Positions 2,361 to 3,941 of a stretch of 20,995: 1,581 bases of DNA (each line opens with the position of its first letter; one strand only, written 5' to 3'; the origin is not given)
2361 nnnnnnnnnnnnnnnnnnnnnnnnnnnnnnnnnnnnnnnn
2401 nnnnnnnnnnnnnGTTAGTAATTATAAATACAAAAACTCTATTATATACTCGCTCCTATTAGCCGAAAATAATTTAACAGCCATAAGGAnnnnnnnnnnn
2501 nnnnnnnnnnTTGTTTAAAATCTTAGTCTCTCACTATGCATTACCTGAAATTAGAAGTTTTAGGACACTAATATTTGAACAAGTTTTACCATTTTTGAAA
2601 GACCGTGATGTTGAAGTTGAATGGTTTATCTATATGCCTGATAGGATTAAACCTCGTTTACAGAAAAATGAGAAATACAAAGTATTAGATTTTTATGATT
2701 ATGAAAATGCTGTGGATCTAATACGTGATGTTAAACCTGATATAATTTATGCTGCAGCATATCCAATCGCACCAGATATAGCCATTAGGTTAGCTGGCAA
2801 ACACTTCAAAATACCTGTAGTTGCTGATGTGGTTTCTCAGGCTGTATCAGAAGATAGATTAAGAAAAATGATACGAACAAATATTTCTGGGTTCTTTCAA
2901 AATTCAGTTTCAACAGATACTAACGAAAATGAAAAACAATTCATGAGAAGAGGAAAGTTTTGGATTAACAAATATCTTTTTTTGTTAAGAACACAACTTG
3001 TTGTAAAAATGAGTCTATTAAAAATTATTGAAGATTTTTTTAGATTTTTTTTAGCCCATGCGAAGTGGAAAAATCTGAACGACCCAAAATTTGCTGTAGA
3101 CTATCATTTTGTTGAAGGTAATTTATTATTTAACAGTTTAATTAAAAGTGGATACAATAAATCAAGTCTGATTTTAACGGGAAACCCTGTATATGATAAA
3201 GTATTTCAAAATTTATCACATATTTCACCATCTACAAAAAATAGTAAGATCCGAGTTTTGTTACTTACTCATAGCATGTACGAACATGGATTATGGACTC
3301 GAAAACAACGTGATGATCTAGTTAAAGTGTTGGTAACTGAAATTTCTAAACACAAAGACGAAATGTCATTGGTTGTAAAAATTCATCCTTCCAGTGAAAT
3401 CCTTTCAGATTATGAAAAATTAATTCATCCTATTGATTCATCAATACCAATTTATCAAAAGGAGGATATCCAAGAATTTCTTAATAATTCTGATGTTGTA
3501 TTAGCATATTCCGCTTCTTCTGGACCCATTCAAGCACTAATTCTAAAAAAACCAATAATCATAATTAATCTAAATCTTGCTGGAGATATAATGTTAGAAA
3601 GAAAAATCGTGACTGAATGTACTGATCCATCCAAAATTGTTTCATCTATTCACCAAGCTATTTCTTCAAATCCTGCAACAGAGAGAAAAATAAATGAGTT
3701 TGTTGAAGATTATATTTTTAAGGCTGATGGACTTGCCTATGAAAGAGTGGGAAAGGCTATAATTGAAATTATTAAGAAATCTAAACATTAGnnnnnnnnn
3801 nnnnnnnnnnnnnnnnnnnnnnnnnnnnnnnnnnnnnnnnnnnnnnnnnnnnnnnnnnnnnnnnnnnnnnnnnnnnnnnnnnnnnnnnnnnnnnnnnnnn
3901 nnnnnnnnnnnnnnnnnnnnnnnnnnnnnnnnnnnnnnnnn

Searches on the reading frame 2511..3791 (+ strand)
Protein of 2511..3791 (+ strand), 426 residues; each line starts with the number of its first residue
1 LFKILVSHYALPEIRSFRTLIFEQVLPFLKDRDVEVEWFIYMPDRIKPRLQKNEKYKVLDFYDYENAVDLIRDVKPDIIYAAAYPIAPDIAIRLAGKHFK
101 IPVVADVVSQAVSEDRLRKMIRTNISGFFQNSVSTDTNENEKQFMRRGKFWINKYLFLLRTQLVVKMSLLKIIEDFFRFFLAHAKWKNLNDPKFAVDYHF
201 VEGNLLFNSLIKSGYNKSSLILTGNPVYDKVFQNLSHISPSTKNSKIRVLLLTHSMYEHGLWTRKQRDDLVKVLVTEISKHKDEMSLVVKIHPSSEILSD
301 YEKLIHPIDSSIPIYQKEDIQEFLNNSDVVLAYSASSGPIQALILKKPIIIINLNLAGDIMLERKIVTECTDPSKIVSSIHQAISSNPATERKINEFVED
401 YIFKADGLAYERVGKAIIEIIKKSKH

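Call 6: search_protein_families(library=pfam, proteins=[window:2511-3791:+])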
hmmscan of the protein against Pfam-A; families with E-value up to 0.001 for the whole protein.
window:2511-3791:+ (426 aa): 1 family
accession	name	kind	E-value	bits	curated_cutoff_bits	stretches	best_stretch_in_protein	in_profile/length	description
PF02350.25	Epimerase_2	-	1e-09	38.2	30.6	1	197-401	124-333/347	UDP-N-acetylglucosamine 2-epimerase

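Call 8: find_encoding_contigs(protein=window:2511-3791:+, flank=10000, max_places=10)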
Protein window:2511-3791:+ (426 aa): 3 contigs read that carry it; 3 places shown.
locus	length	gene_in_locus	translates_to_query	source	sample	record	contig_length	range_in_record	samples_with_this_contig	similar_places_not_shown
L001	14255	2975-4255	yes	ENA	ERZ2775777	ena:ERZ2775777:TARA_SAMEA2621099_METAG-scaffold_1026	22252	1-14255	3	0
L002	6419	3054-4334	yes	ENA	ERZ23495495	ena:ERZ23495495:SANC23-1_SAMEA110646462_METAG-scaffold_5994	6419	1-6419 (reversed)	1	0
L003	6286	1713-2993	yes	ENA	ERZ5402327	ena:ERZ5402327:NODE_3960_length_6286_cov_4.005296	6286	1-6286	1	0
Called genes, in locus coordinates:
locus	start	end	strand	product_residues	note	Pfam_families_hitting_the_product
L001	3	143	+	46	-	?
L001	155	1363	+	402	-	PF13439:Glyco_transf_4, PF00534:Glycos_transf_1, PF13692:Glyco_trans_1_4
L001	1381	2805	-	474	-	-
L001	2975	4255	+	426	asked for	PF02350:Epimerase_2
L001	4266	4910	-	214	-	PF02585:PIG-L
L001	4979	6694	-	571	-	PF02543:Carbam_trans_N, PF16861:Carbam_trans_C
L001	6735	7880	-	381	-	PF02350:Epimerase_2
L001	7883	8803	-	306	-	PF00551:Formyl_trans_N, PF02911:Formyl_trans_C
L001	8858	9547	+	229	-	PF03102:NeuB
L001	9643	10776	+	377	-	PF01041:DegT_DnrJ_EryC1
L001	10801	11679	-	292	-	PF00106:adh_short, PF04321:RmlD_sub_bind (weak), PF01073:3Beta_HSD, PF01370:Epimerase, PF02719:Polysacc_synt_2, PF07993:NAD_binding_4 (faint), PF16363:GDP_Man_Dehyd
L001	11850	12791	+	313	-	PF01408:GFO_IDH_MocA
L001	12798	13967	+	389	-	PF01041:DegT_DnrJ_EryC1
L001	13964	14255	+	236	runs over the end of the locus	PF02348:CTP_transf_3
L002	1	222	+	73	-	?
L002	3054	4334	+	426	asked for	PF02350:Epimerase_2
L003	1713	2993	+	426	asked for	PF02350:Epimerase_2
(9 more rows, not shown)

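Call 11: find_homologous_proteins(query=window:2511-3791:+)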
Query window:2511-3791:+ (426 aa): 110 proteins with E <= 0.001 among 5316 candidates.
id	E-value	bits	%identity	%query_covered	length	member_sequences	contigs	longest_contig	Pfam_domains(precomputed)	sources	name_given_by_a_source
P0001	2.9e-276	934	100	100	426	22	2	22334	PF02350.26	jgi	-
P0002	1.7e-239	813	85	100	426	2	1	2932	PF02350.26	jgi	jgi:hypothetical protein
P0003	1.0e-238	810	86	100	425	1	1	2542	PF02350.26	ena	-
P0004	2.0e-236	803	85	100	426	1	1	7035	PF02350.26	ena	-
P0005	2.7e-231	786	81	100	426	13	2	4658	PF02350.26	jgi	-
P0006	1.3e-227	774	82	100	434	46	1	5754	PF02350.26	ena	-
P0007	1.8e-213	727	76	100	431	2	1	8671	PF02350.26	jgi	jgi:hypothetical protein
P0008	5.2e-208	709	74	100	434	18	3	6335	PF02350.26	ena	-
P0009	4.0e-202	690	72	100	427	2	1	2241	PF02350.26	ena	-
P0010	1.9e-200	684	71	100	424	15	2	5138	PF02350.26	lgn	-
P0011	3.6e-180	617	71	90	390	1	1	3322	PF02350.26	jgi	jgi:hypothetical protein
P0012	3.4e-172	591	82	76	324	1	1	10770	-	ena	-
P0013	1.4e-162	559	59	100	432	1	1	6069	PF02350.26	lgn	-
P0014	2.0e-162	559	59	99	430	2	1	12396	PF02350.26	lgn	-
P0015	2.1e-154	533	58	97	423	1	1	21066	PF02350.26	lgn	-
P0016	1.0e-149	517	57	99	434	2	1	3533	PF02350.26,PF04464.21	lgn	-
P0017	1.3e-129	451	49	99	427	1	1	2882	PF02350.26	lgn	-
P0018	1.2e-125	438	49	99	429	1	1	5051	PF02350.26,PF04464.21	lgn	-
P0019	2.0e-125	437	49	99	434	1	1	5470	PF02350.26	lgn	-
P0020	1.0e-124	435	48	99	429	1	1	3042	PF02350.26,PF04464.21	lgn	-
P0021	1.1e-124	435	48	99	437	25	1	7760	PF02350.26,PF04464.21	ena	-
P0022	1.1e-124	435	48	99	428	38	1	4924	PF02350.26,PF04464.21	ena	-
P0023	1.2e-124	435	46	99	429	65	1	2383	PF02350.26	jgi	-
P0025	5.5e-124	432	48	99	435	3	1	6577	PF02350.26,PF04464.21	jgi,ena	-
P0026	6.1e-124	432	48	100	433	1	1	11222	PF02350.26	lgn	-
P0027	8.9e-124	432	48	99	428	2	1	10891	PF02350.26,PF04464.21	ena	-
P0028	1.6e-123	431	50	97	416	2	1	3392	PF04464.21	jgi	jgi:hypothetical protein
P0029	1.9e-123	431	49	99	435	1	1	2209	PF02350.26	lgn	-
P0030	4.1e-123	429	47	99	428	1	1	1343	PF02350.26,PF04464.21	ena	-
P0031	4.7e-123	429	47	99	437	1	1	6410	PF02350.26,PF04464.21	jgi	-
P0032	8.7e-122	425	47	99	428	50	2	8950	PF02350.26,PF04464.21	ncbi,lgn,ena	-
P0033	2.8e-121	423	47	99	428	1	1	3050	PF02350.26,PF04464.21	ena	-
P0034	9.0e-121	422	47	99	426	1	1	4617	PF02350.26,PF04464.21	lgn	-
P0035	9.1e-121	422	46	99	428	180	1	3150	PF02350.26,PF04464.21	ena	-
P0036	2.1e-120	421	45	99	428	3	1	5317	PF02350.26,PF04464.21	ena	-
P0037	6.5e-120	419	46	99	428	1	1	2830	PF02350.26,PF04464.21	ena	-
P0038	9.8e-120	418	46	99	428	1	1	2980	PF02350.26,PF04464.21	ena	-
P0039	2.6e-119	417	47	97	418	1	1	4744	PF02350.26,PF04464.21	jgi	-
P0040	5.5e-119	416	47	100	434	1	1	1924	PF02350.26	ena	-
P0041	1.8e-116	408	45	99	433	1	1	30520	PF02350.26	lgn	-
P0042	4.0e-116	406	47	98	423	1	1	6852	PF02350.26,PF04464.21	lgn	-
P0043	5.1e-115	403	45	100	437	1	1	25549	PF02350.26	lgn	-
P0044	8.1e-115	402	48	99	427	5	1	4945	PF02350.26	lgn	-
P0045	6.5e-114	399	47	98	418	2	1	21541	PF02350.26,PF04464.21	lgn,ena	-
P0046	9.8e-112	392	45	99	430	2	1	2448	PF02350.26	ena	-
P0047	1.1e-111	392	43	99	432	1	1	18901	PF02350.26,PF04464.21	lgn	-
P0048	3.4e-110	387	46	96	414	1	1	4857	PF02350.26,PF04464.21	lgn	-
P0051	9.0e-109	382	45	99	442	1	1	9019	PF02350.26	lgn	-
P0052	1.1e-106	375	43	99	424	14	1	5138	PF02350.26,PF04464.21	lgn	-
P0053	1.1e-105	372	43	98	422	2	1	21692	PF02350.26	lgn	-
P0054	3.0e-105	371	43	99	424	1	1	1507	PF02350.26,PF04464.21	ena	-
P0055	5.8e-105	370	44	92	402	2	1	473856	PF02350.26,PF04464.21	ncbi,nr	ncbi:MAG: CDP-glycerol glycerophosphotransferase family protein [Nitrosarchaeum sp.]|nr:CDP-glycerol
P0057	1.5e-104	368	44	100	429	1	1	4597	PF02350.26,PF04464.21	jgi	-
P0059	1.8e-104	368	42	99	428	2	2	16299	PF02350.26,PF04464.21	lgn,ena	-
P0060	2.9e-104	367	43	99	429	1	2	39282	PF02350.26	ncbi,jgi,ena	-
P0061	6.0e-103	363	44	91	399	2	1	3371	PF02350.26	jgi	-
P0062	1.2e-102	362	43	99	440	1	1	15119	PF02350.26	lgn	-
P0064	9.0e-102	359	43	100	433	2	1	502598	PF04464.21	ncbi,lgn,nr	ncbi:MAG TPA: CDP-glycerol glycerophosphotransferase family protein [Nitrosopumilaceae archaeon]|nr:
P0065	8.6e-101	356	42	100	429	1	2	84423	PF04464.21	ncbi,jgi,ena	-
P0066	1.1e-100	356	41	99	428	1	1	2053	PF02350.26,PF04464.21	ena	-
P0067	7.5e-100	353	42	100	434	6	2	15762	PF04464.21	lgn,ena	-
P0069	1.1e-98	349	42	99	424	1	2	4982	PF02350.26,PF04464.21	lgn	-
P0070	4.7e-98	347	40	100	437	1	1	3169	PF02350.26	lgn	-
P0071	1.2e-97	346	40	99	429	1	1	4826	PF04464.21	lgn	-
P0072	2.2e-97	345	40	99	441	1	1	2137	PF02350.26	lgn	-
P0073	5.2e-97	344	41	100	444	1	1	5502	PF02350.26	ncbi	ncbi:MAG: hypothetical protein ACREAE_05075 [Nitrosopumilaceae archaeon]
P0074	5.7e-96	340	42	98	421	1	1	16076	PF02350.26,PF04464.21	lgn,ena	-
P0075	6.9e-95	337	40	99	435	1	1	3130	PF02350.26,PF04464.21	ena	-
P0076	1.9e-94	335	39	99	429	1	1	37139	PF02350.26,PF04464.21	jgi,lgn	jgi:hypothetical protein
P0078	3.1e-94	334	39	97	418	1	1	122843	PF02350.26,PF04464.21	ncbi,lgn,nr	ncbi:MAG TPA: CDP-glycerol glycerophosphotransferase family protein [Nitrosopumilaceae archaeon]|nr:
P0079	6.0e-94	333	40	100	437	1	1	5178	PF04464.21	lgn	-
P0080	1.2e-92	329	38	99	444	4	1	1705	PF02350.26,PF04464.21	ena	-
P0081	6.3e-92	327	37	99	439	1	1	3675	PF02350.26,PF04464.21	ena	-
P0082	6.9e-92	327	37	99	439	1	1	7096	PF02350.26,PF04464.21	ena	-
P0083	7.5e-92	327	53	70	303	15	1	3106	PF02350.26,PF04464.21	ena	-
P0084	9.4e-91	323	40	99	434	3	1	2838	PF02350.26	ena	-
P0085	1.3e-90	322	37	99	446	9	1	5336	PF02350.26,PF04464.21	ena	-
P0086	2.0e-90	322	40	99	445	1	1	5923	PF02350.26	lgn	-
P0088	4.1e-88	314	40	91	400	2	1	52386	PF04464.21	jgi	jgi:hypothetical protein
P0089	5.8e-85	304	46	73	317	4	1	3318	PF02350.26,PF04464.21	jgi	jgi:UDP-N-acetylglucosamine 2-epimerase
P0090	9.5e-84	300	36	98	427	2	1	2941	PF02350.26,PF04464.21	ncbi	-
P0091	3.1e-83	298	36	98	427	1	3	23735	PF02350.26,PF04464.21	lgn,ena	-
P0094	7.0e-82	294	40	85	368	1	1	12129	PF04464.21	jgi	jgi:UDP-N-acetylglucosamine:LPS N-acetylglucosamine transferase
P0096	1.2e-76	276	36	96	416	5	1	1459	PF02350.26,PF04464.21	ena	-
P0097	4.4e-76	275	37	100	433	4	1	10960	PF02350.26,PF04464.21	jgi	-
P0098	9.4e-75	270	50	62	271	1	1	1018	PF02350.26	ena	-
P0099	1.6e-73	266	36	100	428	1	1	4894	PF07388.18,PF02350.26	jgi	-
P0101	7.1e-70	254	37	96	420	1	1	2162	PF02350.26,PF04464.21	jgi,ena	-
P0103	1.2e-66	243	36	99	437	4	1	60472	PF02350.26,PF04464.21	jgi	-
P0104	5.5e-62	228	34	96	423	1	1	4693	PF04464.21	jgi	-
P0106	5.7e-55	205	31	99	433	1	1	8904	PF07388.18,PF02350.26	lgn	-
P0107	7.3e-55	205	42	56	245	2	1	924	PF02350.26,PF04464.21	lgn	-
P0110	1.4e-5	42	27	36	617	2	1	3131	PF27859.1,PF02350.26,PF04464.21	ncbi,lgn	-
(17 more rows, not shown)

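Call 14: find_related_loci(query=window:2511-3791:+, collection=metagenome_contigs, flank=10000)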
Query window:2511-3791:+ (426 aa) in metagenome_contigs; peptide patterns used: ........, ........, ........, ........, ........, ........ (x = any residue, [..] = any of these).
106 stretches matched a pattern; 4 encode a relative of the query (tblastn E <= 1e-3); 4 distinct loci.
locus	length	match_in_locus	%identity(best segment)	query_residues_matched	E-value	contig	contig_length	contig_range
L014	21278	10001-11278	81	1-426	0e+0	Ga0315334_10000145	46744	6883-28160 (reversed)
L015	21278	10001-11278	81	1-426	0e+0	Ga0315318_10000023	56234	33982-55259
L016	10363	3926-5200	81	1-426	0e+0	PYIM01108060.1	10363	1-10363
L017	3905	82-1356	81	1-426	0e+0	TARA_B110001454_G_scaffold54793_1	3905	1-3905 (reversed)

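Call 17: find_related_loci(query=A1, collection=genome_contigs, flank=10000)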
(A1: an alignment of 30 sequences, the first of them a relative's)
Query A1 (426 aa) in genome_contigs; peptide patterns used: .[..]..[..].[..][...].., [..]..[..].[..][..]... (x = any residue, [..] = any of these).
107 stretches matched a pattern; 10 encode a relative of the query (tblastn E <= 1e-3); 10 distinct loci.
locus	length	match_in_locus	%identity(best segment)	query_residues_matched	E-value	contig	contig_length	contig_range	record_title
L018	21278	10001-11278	43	1-422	2e-111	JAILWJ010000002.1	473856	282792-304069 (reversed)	MAG: Nitrosarchaeum sp. isolate ECS25A1 ECS25A1_2, whole genome shotgun sequence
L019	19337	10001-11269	42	2-425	5e-109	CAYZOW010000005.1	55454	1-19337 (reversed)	MAG TPA_asm: uncultured Nitrosopumilaceae archaeon isolate SRP119689_co1_95 genome assembly, contig: NODE_626_length_554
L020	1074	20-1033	49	88-422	3e-115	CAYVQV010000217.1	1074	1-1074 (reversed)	MAG TPA_asm: uncultured Candidatus Nitrosopelagicus sp. isolate binchicken_co46_296 genome assembly, contig: NODE_433964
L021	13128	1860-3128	39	3-423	3e-96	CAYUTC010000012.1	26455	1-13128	MAG TPA_asm: uncultured Nitrosopumilaceae archaeon isolate SRP093762_co1_74 genome assembly, contig: NODE_1098_length_26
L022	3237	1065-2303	37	2-412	4e-83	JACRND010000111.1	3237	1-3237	MAG: Nitrosarchaeum sp. isolate NC_groundwater_1925_Pr3_S-0.2um_34_2 scaffold_422422, whole genome shotgun sequence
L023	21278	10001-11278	38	2-422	4e-101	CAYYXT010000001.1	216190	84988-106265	MAG TPA_asm: uncultured Nitrosopumilaceae archaeon isolate SRP136066_co1_402 genome assembly, contig: NODE_17_length_216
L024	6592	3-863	43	142-424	7e-75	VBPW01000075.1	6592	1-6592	MAG: Thaumarchaeota archaeon isolate TA_20 14_0927_12_40cm_scaffold_20684, whole genome shotgun sequence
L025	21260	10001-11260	38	3-423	3e-87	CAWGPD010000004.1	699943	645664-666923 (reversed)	MAG: uncultured Nitrososphaerota archaeon isolate MFD05512.bin.2.90 genome assembly, contig: contig_26412, whole genome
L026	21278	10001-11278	39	3-424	3e-102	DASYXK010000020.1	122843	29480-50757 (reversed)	MAG TPA_asm: Nitrosopumilaceae archaeon isolate SMAG_U6306 k141_164767, whole genome shotgun sequence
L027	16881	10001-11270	30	3-420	1e-22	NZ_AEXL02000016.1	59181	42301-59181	Candidatus Nitrosopumilus salarius BD31 contig00017, whole genome shotgun sequence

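Call 19: find_encoding_contigs(protein=P0006, flank=10000, max_places=4)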
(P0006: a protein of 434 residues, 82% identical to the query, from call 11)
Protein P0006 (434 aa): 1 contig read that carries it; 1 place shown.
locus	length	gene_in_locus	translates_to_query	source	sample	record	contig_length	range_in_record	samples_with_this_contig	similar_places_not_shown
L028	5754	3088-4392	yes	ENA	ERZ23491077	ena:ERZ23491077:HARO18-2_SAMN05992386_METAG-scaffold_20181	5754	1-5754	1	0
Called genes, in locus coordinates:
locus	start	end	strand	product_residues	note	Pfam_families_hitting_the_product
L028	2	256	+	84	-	?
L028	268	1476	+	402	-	PF13439:Glyco_transf_4, PF00534:Glycos_transf_1, PF13692:Glyco_trans_1_4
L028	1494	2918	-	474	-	-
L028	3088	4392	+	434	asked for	PF02350:Epimerase_2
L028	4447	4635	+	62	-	-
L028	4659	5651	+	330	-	PF01973:MptE-like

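Call 20: find_encoding_contigs(protein=P0009, flank=10000, max_places=4)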
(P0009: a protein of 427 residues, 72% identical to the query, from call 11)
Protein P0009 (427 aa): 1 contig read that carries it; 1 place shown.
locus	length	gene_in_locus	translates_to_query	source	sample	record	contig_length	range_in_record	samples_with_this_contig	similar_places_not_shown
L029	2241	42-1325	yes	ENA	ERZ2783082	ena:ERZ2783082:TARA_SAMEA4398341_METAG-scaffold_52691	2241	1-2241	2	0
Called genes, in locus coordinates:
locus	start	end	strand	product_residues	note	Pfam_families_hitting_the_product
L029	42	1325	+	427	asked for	PF02350:Epimerase_2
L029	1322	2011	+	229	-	PF01728:FtsJ (weak), PF13489:Methyltransf_23, PF02390:Methyltransf_4 (weak), PF13847:Methyltransf_31, PF08241:Methyltransf_11, PF08242:Methyltransf_12, PF13649:Methyltransf_25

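Call 21: find_encoding_contigs(protein=P0007, flank=10000, max_places=4)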
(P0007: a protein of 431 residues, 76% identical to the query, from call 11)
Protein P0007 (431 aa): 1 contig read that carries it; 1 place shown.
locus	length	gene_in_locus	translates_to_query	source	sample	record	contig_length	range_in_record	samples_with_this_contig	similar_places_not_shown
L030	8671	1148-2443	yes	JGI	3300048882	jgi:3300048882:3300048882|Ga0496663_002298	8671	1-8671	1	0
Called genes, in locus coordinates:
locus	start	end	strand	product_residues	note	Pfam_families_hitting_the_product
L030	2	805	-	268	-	?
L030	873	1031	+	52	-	-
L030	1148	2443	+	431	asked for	PF02350:Epimerase_2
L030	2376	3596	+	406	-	PF01041:DegT_DnrJ_EryC1, PF00266:Aminotran_5 (faint)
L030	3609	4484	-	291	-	PF00106:adh_short, PF04321:RmlD_sub_bind (faint), PF01073:3Beta_HSD, PF01370:Epimerase, PF02719:Polysacc_synt_2, PF07993:NAD_binding_4 (faint), PF13460:NAD_binding_10 (weak), PF16363:GDP_Man_Dehyd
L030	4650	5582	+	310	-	PF01408:GFO_IDH_MocA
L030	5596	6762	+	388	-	PF01041:DegT_DnrJ_EryC1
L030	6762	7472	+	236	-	PF02348:CTP_transf_3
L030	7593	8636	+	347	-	PF04055:Radical_SAM, PF13186:SPASM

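Call 32: search_solved_structures(query=A1, max_evalue=0.01)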
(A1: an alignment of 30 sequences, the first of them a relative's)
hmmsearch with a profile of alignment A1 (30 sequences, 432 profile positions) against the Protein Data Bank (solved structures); distinct sequences matched with E-value up to 0.01: 0.

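Call 49: search_protein_families(library=ncbifam, proteins=[window:2511-3791:+], max_evalue=0.01)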
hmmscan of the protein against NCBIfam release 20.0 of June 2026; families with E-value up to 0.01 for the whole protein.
window:2511-3791:+ (426 aa): 4 families
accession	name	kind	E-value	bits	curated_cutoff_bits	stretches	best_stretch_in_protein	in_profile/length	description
NF046086.1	BFO_1060_trans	domain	7.3e-16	58.2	200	1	253-422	190-365/365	BFO_1060 family glycosyltransferase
TIGR04396.2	surf_polysacc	subfamily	1.4e-10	40.9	125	1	216-425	157-367/427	surface carbohydrate biosynthesis protein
TIGR04326.1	O_ant_LIC13510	subfamily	1.6e-07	30.1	250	1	177-352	377-544/602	TIGR04326 family surface carbohydrate biosynthesis protein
TIGR00236.1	wecB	equivalog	3.7e-06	26.3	210.15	1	197-397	143-345/366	non-hydrolyzing UDP-N-acetylglucosamine 2-epimerase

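Call 53: predict_structure(alignment_id=A1)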
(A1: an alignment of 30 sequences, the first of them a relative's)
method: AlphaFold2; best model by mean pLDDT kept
length: 426 residues; sequences in the alignment: 30
mean_pLDDT: 85.4   pTM: 0.84
mean pLDDT of the five models: 85.4, 84.8, 82.9, 82.5, 82.4
residues with pLDDT >= 90: 245; 70-90: 114; 50-70: 43; < 50: 24
segments of 3 or more residues with pLDDT < 50: 111-120, 129-137
pLDDT, mean of each block of 10 residues (from residue 1): 92 86 90 90 84 77 97 97 90 96 87 43 49 48 68 93 96 87 67 92 91 94 93 73 78 75 83 97 95 83 96 91 91 90 94 78 92 96 94 92 91 96 82
secondary structure, 60 per line:
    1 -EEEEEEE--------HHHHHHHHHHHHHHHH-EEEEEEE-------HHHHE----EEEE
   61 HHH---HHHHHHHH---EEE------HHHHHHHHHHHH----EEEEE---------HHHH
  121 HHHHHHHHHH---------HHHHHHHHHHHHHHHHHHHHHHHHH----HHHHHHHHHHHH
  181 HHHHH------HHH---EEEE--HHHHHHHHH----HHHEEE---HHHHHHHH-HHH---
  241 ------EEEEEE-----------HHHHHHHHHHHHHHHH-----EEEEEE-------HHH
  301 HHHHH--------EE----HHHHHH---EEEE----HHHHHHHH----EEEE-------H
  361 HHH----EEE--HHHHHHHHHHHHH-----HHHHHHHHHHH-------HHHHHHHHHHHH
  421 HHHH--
elements in order: E2-8 H17-32 E34-40 H48-51 E57-60 H67-74 E78-80 H87-98 E103-107 H117-130 H140-164 H169-185 E198-201 H204-212 E220-222 H226-233 E247-252 H264-279 E285-290 H298-305 H320-325 E329-332 H337-344 E349-352 H360-363 E368-370 H373-385 H391-401 H409-424

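Call 55: fold_search(model_id=the predicted structure, library=pdb)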
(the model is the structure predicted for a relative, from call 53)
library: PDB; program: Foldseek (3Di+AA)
matches with E <= 10: 1554; with E <= 0.001: 335
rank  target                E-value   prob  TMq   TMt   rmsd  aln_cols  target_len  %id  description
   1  1v4v_A                2.0e-13  1.00  0.50  0.55   8.6       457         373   12  Crystal Structure Of UDP-N-Acetylglucosamine 2-Epimerase From Thermus Thermophilus HB8 (released 2003-12-02)
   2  1f6d_C                2.2e-12  1.00  0.53  0.60   8.2       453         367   14  THE STRUCTURE OF UDP-N-ACETYLGLUCOSAMINE 2-EPIMERASE FROM E. COLI. (released 2000-12-13)
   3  5enz_B                2.7e-12  1.00  0.52  0.58   8.1       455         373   14  S. aureus MnaA-UDP co-structure (released 2016-04-27)
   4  1v4v_B                5.2e-12  1.00  0.55  0.61   7.8       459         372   12  Crystal Structure Of UDP-N-Acetylglucosamine 2-Epimerase From Thermus Thermophilus HB8 (released 2003-12-02)
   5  1f6d_A                5.5e-12  1.00  0.53  0.59   8.2       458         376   14  THE STRUCTURE OF UDP-N-ACETYLGLUCOSAMINE 2-EPIMERASE FROM E. COLI. (released 2000-12-13)
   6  3beo_A                5.8e-12  1.00  0.52  0.58   8.8       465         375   14  A Structural Basis for the allosteric regulation of non-hydrolyzing UDP-GlcNAc 2-epimerases (released 2008-02-19)
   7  1f6d_B                8.6e-12  1.00  0.52  0.58   8.5       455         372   13  THE STRUCTURE OF UDP-N-ACETYLGLUCOSAMINE 2-EPIMERASE FROM E. COLI. (released 2000-12-13)
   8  5enz_A                9.6e-12  1.00  0.54  0.62   7.5       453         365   14  S. aureus MnaA-UDP co-structure (released 2016-04-27)
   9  7vz6_B                1.1e-11  1.00  0.53  0.62   7.2       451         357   15  The crystal structure of Non-hydrolyzing UDPGlcNAc 2-epimerase in complex with UDP-glucose (released 2022-11-16)
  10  3ot5_C                1.3e-11  1.00  0.54  0.60   7.7       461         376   13  2.2 Angstrom Resolution Crystal Structure of putative UDP-N-acetylglucosamine 2-epimerase from Listeria monocytogenes (released 2010-09-22)
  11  6vlb_A                1.7e-11  1.00  0.53  0.59   7.9       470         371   14  Crystal structure of ligand-free UDP-GlcNAc 2-epimerase from Neisseria meningitidis (released 2020-11-11)
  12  4fkz_B                2.0e-11  1.00  0.54  0.60   7.6       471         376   13  Crystal structure of Bacillus subtilis UDP-GlcNAc 2-epimerase in complex with UDP-GlcNAc and UDP (released 2013-05-08)
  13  5dld                  2.2e-11  1.00  0.54  0.59   8.1       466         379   14  Crystal Structure of a UDP-N-acetylglucosamine 2-epimerase from Burkholderia vietnamiensis complexed with UDP-GlcNAc and (released 2015-09-30)
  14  7vza_D                2.3e-11  1.00  0.54  0.63   7.4       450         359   16  The crystal structure of Non-hydrolyzing UDPGlcNAc 2-epimerase in complex with UDP (released 2022-11-16)
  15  7vz6_H                2.5e-11  1.00  0.55  0.62   7.0       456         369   15  The crystal structure of Non-hydrolyzing UDPGlcNAc 2-epimerase in complex with UDP-glucose (released 2022-11-16)
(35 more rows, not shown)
